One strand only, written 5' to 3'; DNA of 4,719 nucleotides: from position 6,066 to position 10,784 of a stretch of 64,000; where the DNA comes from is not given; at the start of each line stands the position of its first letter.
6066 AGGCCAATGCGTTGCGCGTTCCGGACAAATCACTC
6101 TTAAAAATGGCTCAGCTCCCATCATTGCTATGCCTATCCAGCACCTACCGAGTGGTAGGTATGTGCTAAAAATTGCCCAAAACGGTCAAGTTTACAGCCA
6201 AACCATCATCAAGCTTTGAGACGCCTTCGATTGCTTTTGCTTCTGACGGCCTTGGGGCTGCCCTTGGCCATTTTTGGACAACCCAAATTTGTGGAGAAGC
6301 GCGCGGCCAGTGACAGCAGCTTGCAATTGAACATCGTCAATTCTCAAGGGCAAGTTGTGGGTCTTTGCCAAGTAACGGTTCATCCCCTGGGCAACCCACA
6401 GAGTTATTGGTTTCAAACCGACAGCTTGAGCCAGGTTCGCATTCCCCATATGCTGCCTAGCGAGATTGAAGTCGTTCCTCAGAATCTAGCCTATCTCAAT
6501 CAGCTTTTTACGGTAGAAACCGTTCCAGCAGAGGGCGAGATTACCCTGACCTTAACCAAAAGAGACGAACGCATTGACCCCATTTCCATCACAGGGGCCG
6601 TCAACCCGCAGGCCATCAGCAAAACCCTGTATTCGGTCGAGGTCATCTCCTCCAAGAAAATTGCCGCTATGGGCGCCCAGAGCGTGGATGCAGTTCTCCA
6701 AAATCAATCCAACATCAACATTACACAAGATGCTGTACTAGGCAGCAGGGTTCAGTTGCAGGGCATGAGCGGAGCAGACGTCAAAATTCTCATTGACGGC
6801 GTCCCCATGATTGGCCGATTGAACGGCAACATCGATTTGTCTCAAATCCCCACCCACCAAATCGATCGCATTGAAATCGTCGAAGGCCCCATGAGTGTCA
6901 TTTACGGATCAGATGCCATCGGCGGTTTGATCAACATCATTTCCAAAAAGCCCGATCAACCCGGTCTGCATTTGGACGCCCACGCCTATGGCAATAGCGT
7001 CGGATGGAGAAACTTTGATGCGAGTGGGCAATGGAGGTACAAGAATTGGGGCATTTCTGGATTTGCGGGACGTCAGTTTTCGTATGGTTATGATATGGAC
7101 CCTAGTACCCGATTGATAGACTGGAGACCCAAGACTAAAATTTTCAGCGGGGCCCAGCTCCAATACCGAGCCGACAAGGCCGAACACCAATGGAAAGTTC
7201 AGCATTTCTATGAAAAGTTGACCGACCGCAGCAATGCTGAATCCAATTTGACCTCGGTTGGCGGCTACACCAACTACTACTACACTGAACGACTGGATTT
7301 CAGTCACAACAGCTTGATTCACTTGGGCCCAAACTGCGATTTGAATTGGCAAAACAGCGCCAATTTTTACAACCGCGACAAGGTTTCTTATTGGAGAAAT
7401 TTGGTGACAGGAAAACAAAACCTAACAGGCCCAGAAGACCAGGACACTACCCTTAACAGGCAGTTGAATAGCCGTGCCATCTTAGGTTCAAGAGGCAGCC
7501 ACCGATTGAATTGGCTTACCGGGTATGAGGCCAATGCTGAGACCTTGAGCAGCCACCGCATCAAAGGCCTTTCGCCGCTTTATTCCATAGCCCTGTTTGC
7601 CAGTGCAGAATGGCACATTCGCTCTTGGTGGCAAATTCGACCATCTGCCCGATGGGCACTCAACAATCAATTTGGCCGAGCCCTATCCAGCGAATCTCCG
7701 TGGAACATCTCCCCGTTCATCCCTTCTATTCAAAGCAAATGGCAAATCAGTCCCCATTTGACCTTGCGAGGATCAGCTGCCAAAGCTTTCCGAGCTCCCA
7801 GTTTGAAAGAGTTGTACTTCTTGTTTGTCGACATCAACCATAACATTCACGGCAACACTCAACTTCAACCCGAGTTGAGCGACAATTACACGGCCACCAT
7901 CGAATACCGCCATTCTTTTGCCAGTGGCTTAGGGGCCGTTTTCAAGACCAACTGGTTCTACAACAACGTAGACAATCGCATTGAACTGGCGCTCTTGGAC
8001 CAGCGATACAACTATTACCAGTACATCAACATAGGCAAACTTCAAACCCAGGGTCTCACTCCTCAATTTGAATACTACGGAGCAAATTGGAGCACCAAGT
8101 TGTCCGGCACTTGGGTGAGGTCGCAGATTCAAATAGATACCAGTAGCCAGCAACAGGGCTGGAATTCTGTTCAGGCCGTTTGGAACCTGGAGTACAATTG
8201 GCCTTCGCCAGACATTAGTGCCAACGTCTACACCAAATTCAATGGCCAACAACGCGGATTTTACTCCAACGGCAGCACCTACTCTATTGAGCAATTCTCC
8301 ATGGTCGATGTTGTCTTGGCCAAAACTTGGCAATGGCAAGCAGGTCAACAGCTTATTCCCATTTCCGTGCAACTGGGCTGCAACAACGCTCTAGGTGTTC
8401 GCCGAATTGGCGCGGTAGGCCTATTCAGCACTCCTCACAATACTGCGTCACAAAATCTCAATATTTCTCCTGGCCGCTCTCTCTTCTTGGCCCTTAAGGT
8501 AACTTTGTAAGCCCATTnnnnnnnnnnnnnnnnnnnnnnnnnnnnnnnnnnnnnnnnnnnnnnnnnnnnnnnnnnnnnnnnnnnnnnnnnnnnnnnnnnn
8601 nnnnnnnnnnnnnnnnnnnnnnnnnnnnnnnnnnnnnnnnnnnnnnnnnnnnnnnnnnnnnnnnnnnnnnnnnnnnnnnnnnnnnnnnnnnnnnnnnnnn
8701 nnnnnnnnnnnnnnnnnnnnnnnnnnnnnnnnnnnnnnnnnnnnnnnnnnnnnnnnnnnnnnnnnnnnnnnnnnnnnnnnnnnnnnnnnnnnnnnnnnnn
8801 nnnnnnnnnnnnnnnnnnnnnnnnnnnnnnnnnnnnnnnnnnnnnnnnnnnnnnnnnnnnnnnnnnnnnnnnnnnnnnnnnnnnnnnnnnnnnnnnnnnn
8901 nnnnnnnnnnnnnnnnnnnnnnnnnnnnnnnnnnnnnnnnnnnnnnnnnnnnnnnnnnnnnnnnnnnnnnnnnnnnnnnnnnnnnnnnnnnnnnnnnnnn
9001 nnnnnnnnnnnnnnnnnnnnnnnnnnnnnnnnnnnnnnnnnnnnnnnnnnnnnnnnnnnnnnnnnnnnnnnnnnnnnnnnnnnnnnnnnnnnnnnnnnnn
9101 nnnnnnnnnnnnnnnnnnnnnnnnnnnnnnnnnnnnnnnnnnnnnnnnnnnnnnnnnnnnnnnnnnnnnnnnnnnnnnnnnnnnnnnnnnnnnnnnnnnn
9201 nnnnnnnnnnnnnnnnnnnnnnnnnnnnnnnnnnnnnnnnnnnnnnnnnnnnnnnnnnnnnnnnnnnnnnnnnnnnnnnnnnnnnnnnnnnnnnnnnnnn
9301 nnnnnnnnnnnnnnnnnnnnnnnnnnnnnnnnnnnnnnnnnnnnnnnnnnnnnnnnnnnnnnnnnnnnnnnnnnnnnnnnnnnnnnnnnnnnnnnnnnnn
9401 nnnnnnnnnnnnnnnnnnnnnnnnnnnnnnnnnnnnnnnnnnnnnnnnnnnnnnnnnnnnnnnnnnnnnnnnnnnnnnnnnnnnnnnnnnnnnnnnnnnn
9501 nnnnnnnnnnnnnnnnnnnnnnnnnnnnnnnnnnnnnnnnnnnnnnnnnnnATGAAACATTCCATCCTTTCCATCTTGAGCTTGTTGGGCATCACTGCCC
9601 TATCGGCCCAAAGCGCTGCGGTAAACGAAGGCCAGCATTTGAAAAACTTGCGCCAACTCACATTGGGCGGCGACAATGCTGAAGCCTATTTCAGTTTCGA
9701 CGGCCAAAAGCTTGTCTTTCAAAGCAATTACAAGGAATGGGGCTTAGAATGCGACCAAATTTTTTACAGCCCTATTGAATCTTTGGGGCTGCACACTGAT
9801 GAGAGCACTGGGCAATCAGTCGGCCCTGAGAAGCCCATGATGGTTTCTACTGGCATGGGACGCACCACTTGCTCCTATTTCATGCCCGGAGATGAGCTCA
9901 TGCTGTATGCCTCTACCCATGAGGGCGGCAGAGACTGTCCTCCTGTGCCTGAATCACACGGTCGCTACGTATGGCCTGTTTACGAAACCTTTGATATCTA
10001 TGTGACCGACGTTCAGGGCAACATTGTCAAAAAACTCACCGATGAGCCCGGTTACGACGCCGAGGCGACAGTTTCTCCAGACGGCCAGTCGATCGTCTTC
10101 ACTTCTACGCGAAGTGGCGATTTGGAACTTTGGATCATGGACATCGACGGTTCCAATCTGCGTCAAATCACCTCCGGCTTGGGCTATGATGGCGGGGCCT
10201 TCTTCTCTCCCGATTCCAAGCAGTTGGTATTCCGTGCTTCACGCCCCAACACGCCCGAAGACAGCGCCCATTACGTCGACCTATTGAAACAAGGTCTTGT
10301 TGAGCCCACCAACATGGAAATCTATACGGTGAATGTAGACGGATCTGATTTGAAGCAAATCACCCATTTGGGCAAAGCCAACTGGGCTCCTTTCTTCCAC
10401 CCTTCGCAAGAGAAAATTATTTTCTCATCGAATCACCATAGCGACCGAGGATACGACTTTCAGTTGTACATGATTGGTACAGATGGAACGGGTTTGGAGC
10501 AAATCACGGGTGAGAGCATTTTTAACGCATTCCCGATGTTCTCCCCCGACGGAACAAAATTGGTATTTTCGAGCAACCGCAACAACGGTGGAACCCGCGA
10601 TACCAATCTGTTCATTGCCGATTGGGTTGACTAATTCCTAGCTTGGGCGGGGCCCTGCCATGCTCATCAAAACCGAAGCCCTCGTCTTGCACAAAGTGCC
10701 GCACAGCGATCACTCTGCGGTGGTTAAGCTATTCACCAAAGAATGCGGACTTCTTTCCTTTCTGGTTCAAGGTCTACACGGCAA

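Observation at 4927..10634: Four-gene TonB-dependent uptake module with duplicated HmuY-like proteins (one T9SS-secreted, one lipid-anchored) and a co-transcribed PD40 beta-propeller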

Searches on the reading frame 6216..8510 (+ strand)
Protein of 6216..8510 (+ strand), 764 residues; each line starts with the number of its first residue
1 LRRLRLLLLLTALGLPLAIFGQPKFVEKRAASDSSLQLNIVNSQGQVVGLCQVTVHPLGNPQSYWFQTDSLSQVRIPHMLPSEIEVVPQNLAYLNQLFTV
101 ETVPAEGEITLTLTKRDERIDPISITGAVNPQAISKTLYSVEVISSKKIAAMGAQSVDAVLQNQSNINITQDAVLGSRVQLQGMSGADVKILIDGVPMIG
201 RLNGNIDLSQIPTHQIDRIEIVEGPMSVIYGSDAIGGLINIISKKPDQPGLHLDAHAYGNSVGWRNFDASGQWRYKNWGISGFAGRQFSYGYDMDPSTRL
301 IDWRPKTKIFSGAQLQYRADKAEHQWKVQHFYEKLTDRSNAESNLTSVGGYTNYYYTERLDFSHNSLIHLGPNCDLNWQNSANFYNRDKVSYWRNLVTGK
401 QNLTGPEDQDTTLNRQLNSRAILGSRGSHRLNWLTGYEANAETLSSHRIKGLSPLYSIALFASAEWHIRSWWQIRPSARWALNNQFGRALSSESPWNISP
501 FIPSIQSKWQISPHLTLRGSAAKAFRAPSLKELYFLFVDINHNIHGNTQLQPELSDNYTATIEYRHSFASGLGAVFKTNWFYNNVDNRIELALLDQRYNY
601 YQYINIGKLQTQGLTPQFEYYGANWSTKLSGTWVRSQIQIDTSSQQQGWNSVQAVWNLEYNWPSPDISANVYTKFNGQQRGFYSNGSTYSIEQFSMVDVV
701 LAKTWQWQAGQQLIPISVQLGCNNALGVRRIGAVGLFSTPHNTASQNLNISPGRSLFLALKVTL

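Call 5: search_protein_families(library=pfam, proteins=[window:6216-8510:+], max_evalue=0.1)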
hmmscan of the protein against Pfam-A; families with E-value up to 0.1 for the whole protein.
window:6216-8510:+ (764 aa): 2 families
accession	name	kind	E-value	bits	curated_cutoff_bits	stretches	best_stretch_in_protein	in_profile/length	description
PF00593.30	TonB_dep_Rec_b-barrel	-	3.1e-23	83.8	27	1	270-724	16-435/436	TonB dependent receptor-like, beta-barrel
PF07715.20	Plug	-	8.2e-23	81.4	23.9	1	135-237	3-106/107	TonB-dependent Receptor Plug Domain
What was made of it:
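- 6216..8510 (+): g2: a TonB-dependent receptor of 764 aa. Signal peptide; N-terminal extension about residues 23-115; plug 135-237 (6618-6926); barrel 270-764. Pfam Plug 81 bits and TonB_dep_Rec_b-barrel 84 bits (call 5).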

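Call 6: search_protein_families(library=ncbifam, proteins=[window:6216-8510:+], max_evalue=0.1)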
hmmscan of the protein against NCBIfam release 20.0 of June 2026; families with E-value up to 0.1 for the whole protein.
window:6216-8510:+ (764 aa): 30 families (the best 25 are shown)
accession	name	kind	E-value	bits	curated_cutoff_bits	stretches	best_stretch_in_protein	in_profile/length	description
TIGR01785.1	TonB-hemin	subfamily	1.1e-40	139.8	316.85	2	456-726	364-650/677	TonB-dependent heme/hemoglobin receptor family protein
TIGR01786.1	TonB-hemlactrns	subfamily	1.8e-33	115.9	323.75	2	456-688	391-649/719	TonB-dependent hemoglobin/transferrin/lactoferrin family receptor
TIGR01779.1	TonB-B12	equivalog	2.6e-33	115.5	599.7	1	118-672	26-541/614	TonB-dependent vitamin B12 receptor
NF007926.1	PRK10641.1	equivalog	9.8e-29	100.3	836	2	116-298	23-206/617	TonB-dependent vitamin B12 receptor BtuB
NF010010.0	PRK13483.1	equivalog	8.6e-26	90.1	927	2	111-247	24-166/660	ligand-gated channel protein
NF007478.2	PRK10064.1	equivalog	6.5e-23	80.8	745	2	115-246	25-160/663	catecholate siderophore receptor CirA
TIGR01783.1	TonB-siderophor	subfamily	5.2e-21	74.9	223.5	2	140-256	5-121/649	TonB-dependent siderophore receptor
NF010011.0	PRK13484.1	equivalog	1.1e-19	70.1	1197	2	114-245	24-160/682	IreA family TonB-dependent siderophore receptor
NF010012.0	PRK13486.1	equivalog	6.5e-18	64.4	924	1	134-693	39-610/696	TonB-dependent receptor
NF038079.1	TonB_sider_MxcH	equivalog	1.1e-17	63.4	925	2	123-248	118-243/792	TonB-dependent siderophore myxochelin receptor MxcH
NF010038.0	PRK13513.1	equivalog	4.4e-16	58.6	942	1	114-581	29-483/659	ligand-gated channel protein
NF010048.1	PRK13524.1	subfamily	1.3e-15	56.9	493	2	140-261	56-192/744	FepA family TonB-dependent siderophore receptor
NF050067.1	TonBEntbctnRecCfrA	equivalog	3.2e-15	55.5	1200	2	212-246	126-160/698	TonB-dependent ferric enterobactin receptor CfrA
NF010051.0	PRK13528.1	subfamily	6.5e-15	54.4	583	2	136-248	48-176/727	FepA family TonB-dependent siderophore receptor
NF053590.1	TonB_dep_TOL0244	equivalog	8.4e-15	54.4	645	1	130-651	21-507/604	TOL_0244 family TonB-dependent receptor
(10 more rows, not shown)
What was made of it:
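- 6216..8510 (+): The best NCBIfam match is TonB-hemin TIGR01785, at 139.8 bits, which is below its cutoff of 316.85 (call 6).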

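Call 38: search_solved_structures(query=window:6216-8510:+, max_evalue=0.00001)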
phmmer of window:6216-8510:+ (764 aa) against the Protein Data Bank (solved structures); distinct sequences matched with E-value up to 0.00001: 37.
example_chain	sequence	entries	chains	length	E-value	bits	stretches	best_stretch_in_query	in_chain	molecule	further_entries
1nqe_A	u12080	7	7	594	3.3e-19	71.5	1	122-293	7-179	Vitamin B12 receptor | Vitamin B12 transporter btuB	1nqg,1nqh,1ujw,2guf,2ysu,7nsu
1nqf_A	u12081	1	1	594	3.3e-19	71.5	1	122-293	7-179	Vitamin B12 receptor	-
3rgn_A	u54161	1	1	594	3.3e-19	71.5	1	122-293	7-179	Vitamin B12 transporter BtuB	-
3rgm_A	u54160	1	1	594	4.1e-19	71.2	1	122-293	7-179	Vitamin B12 transporter BtuB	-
3m8b_A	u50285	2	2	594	5.3e-19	70.8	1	133-293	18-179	Vitamin B12 transporter btuB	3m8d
2gsk_A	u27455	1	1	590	5.6e-19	70.7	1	132-293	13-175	Vitamin B12 transporter btuB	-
9gbc_A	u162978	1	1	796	5.5e-18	67.4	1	126-325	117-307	TonB-linked outer membrane receptor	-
2hdf_A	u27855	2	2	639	7.4e-17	63.7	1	125-248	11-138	Colicin I receptor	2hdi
9nn6_A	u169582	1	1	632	8.6e-17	63.5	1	132-248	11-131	Colicin I receptor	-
1fep_A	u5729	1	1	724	1.1e-10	43.3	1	153-291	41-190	FERRIC ENTEROBACTIN RECEPTOR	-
6r1f_A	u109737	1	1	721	2.7e-10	42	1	132-291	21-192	Ferric enterobactin receptor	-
5mzs_A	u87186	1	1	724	2.9e-10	41.9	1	132-291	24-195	Ferric enterobactin receptor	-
5out_A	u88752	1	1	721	3e-10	41.9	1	132-291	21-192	Ferric enterobactin receptor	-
6q5e_A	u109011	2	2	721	3.1e-10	41.8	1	132-291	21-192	Ferric enterobactin receptor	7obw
5m9b_A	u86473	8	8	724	3.1e-10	41.8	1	132-291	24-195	Ferric enterobactin receptor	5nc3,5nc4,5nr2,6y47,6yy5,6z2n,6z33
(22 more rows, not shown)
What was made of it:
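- The best PDB sequence match is the BtuB plug (call 38). The best PDB sequence match is BtuB (call 38).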

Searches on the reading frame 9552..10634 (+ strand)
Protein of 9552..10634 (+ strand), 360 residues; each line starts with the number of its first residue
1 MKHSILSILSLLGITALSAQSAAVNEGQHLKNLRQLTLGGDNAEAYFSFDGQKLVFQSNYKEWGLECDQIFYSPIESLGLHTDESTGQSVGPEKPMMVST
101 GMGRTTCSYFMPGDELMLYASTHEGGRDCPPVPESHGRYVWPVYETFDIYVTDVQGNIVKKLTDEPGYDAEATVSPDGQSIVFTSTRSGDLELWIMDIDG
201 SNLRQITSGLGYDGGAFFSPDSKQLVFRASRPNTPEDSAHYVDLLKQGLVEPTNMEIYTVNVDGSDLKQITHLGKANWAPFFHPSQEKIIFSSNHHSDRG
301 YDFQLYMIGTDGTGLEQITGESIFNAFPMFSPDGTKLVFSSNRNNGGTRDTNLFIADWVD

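Call 5: search_protein_families(library=pfam, proteins=[window:9552-10634:+], max_evalue=0.1)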
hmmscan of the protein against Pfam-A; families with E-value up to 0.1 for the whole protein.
window:9552-10634:+ (360 aa): 4 families
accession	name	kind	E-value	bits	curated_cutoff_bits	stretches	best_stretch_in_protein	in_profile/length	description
PF07676.18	PD40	-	9.7e-35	118.2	20.9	3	160-195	2-38/38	WD40-like Beta Propeller Repeat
PF00930.27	DPPIV_N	-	1.1e-06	28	22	1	148-209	24-81/354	Dipeptidyl peptidase IV (DPP IV) N-terminal region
PF14583.12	Pectate_lyase22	-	0.013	14.7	30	0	168-227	37-97/386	Oligogalacturonate lyase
PF08865.16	DUF1830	-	0.048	14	25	0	158-204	11-56/66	Domain of unknown function (DUF1830)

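Call 6: search_protein_families(library=ncbifam, proteins=[window:9552-10634:+], max_evalue=0.1)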
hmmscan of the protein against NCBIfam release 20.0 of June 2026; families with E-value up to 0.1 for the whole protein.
window:9552-10634:+ (360 aa): 7 families
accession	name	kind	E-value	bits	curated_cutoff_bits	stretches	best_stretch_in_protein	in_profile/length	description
TIGR02800.1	propeller_TolB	equivalog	1.3e-35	123.2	343.15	2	147-228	259-340/418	Tol-Pal system beta propeller repeat protein TolB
NF053518.1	DipepPtdsDpp5Prph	equivalog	1.3e-19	70.2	900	2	148-246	43-141/655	dipeptidyl-peptidase Dpp5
NF003124.0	PRK04043.1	equivalog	8.1e-18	64.4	428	1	149-342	215-387/419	Tol-Pal system protein TolB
NF002183.0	PRK01029.1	equivalog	2.2e-11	43.4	405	2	171-235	331-395/429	Tol-Pal system protein TolB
NF052339.1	hydrazine_alpha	equivalog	6e-08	31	800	1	143-210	79-148/804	hydrazine synthase subunit alpha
NF033523.0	lasso_peptidase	equivalog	2.1e-06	26.8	400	1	171-232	92-153/638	Atxe2 family lasso peptide isopeptidase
NF053607.1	CHU_0125_OmpA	equivalog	1.1e-05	24.2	620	1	317-354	268-304/639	CHU_0125 family OmpA-like outer membrane integrity protein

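Call 49: find_related_loci(query=window:9552-10634:+, collection=metagenome_contigs, flank=7000)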
Query window:9552-10634:+ (360 aa) in metagenome_contigs; peptide patterns used: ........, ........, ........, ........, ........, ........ (x = any residue, [..] = any of these).
318 stretches matched a pattern; 298 encode a relative of the query (tblastn E <= 1e-3); the best 80 are kept; 80 distinct loci.
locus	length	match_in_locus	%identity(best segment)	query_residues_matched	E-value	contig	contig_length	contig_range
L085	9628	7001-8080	97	1-360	0e+0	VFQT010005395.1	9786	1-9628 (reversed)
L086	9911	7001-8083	82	1-360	0e+0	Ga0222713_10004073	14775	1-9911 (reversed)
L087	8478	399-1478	98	1-360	0e+0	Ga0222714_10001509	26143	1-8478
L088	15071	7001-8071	70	1-360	2e-176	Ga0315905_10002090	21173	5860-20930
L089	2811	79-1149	70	1-360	0e+0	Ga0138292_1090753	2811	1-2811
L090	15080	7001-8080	71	1-360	5e-176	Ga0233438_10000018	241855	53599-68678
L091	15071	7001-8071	70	1-360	1e-175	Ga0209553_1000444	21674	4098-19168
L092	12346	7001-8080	71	1-360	2e-175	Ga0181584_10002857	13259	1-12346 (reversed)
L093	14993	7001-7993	74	20-360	4e-175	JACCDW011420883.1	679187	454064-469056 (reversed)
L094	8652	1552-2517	77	29-360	6e-175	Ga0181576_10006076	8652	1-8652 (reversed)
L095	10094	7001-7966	77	29-360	7e-175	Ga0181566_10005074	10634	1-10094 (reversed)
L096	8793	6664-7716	71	5-360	1e-173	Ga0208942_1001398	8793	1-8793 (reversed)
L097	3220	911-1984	70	1-360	0e+0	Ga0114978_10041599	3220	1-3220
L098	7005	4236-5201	76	29-360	4e-174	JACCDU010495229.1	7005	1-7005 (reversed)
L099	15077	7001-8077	70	1-360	3e-173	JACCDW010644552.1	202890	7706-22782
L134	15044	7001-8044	66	3-360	7e-162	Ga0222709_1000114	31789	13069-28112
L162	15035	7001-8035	66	5-360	1e-156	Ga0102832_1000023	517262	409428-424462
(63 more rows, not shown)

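Call 53: search_protein_families(library=pfam, proteins=[L162:3543-4541:+, L162:4587-6965:+, L162:8396-10855:+, L162:3009-3539:+, L134:4755-6389:-, L134:6521-6946:-, L134:8555-9196:+, L134:2057-4483:-], max_evalue=0.001)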
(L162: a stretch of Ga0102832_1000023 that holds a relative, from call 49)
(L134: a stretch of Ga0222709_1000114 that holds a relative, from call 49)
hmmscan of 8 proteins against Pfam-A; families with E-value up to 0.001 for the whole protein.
L162:3543-4541:+ (332 aa): 4 families
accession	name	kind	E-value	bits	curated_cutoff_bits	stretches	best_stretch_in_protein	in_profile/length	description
PF03308.22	MeaB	-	2e-87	293.1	23.1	1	23-295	1-271/273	Methylmalonyl Co-A mutase-associated GTPase MeaB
PF00009.33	GTP_EFTU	-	2.1e-05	24.6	26.5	0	198-255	125-182/188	Elongation factor Tu GTP binding domain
PF13555.12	AAA_29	-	9.3e-05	22.5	27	1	57-86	24-53/61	P-loop containing region of AAA domain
PF02492.25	cobW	-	0.00037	20.5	20.7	0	58-215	3-165/180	CobW/HypB/UreG, nucleotide-binding domain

L162:4587-6965:+ (792 aa): 4 families
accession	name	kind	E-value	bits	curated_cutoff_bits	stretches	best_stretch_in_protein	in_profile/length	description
PF03176.21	MMPL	-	1.4e-33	116.7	20.5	2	167-394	85-316/333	MMPL family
PF12349.14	Sterol-sensing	-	4.7e-11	43.2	22.3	1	253-379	9-135/153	Sterol-sensing domain of SREBP cleavage-activation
PF00873.25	ACR_tran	-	5.8e-08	31.4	28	2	629-783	335-493/1021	AcrB/AcrD/AcrF family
PF02460.24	Patched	-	1e-05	25.8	23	1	250-376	28-153/156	Patched SSD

L162:8396-10855:+ (819 aa): 4 families
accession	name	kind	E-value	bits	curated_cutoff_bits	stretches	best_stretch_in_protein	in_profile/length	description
PF14905.12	OMP_b-brl_3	-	6.6e-119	398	27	1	388-790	3-408/408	Outer membrane protein beta-barrel family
PF13715.12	CarbopepD_reg_2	-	3e-11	43.7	32.2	1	22-84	1-59/88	CarboxypepD_reg-like domain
PF13620.12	CarboxypepD_reg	-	4.9e-10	40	32.3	1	21-92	1-71/82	Carboxypeptidase regulatory-like domain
PF07715.20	Plug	-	0.00018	22.4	23.9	1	129-220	9-106/107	TonB-dependent Receptor Plug Domain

L162:3009-3539:+ (176 aa): 1 family
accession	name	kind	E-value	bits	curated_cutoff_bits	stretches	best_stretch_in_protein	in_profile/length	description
PF01931.24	NTPase_I-T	-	1.9e-54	184.3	25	1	7-171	1-162/162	Protein of unknown function DUF84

L134:4755-6389:- (544 aa): 3 families
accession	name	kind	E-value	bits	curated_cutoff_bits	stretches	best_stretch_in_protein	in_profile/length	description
PF13382.11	Adenine_deam_C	-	1.2e-60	204.3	27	1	369-536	1-169/169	Adenine deaminase C-terminal domain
PF01979.26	Amidohydro_1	-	1.3e-36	127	25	1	45-322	3-344/345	Amidohydrolase family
PF07969.17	Amidohydro_3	-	8.4e-07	29.2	29.7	0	268-323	405-471/472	Amidohydrolase family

L134:6521-6946:- (141 aa): 1 family
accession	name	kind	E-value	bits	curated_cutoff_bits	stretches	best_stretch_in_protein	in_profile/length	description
PF01894.22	UPF0047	-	2.5e-41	140.9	27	1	19-134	2-115/117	Uncharacterised protein family UPF0047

L134:8555-9196:+ (213 aa): 1 family
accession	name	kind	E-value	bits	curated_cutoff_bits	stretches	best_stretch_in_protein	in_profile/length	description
PF01063.24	Aminotran_4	-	1.1e-16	61.8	28.5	1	113-186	134-215/223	Amino-transferase class IV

L134:2057-4483:- (808 aa): 3 families
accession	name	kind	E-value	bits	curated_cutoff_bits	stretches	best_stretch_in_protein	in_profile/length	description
PF00488.27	MutS_V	-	3.4e-32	112.4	30.2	1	343-524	1-184/188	MutS domain V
PF01713.27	Smr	-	1.3e-21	77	25.7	1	733-808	1-77/77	Smr domain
PF20297.4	MSSS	-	2.2e-09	37.2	26.8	1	658-697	1-42/42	MutS2 and Smr-associated SH3 domain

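Call 59: search_solved_structures(query=window:9552-10634:+, max_evalue=0.001)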
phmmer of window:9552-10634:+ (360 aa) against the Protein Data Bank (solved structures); distinct sequences matched with E-value up to 0.001: 15.
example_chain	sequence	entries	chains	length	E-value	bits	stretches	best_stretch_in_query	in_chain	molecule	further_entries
7mx5_A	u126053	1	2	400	1.1e-16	64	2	148-227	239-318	Tol-Pal system protein TolB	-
6pnv_A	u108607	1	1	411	2.7e-16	62.7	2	154-235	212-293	Tol-Pal system protein TolB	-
2w8b_B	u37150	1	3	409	2.6e-15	59.5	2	154-235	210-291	PROTEIN TOLB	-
1crz_A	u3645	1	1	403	2.7e-15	59.4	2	155-235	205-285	TOLB PROTEIN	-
4jml_A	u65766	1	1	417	2.9e-15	59.3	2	155-235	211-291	Protein TolB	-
7nst_E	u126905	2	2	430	3.4e-15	59.1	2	154-235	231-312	Tol-Pal system protein TolB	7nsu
2hqs_A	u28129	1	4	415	3.4e-15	59.1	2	154-235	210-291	Protein tolB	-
3iax_A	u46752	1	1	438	3.4e-15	59.1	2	154-235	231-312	Protein tolB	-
1c5k_A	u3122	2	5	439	3.5e-15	59.1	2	154-235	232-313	PROTEIN (TOLB PROTEIN) | PROTEIN TOLB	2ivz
4r40_A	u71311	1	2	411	1.6e-12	50.3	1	156-235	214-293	Protein TolB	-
4pwz_A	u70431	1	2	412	1.6e-12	50.3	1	156-235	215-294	Protein TolB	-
2ojh_A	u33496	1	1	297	1.1e-11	47.6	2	254-338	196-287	Uncharacterized protein Atu1656/AGR_C_3050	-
2w8b_A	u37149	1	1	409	1.5e-11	47.1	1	154-346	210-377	PROTEIN TOLB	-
8wt1_A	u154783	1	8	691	0.00011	24.5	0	167-226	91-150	S9 family peptidase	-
3pe7_A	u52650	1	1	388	0.00046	22.5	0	147-229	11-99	Oligogalacturonate lyase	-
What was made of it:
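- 9552..10634 (+): g4: a PD40/TolB-propeller-like protein of 360 aa with a signal peptide. It is an adjacent gene, probably co-transcribed, but not a conserved member of the module. The PDB matches cover only TolB propellers (calls 5, 6, 59).
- On TolB (TIGR02800): The matches cover only propeller blades (calls 6, 59).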

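Call 60: search_protein_families(library=padloc, proteins=[window:9552-10634:+], max_evalue=0.01)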
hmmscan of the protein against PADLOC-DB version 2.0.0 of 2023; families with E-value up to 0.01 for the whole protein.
window:9552-10634:+ (360 aa): 0 families
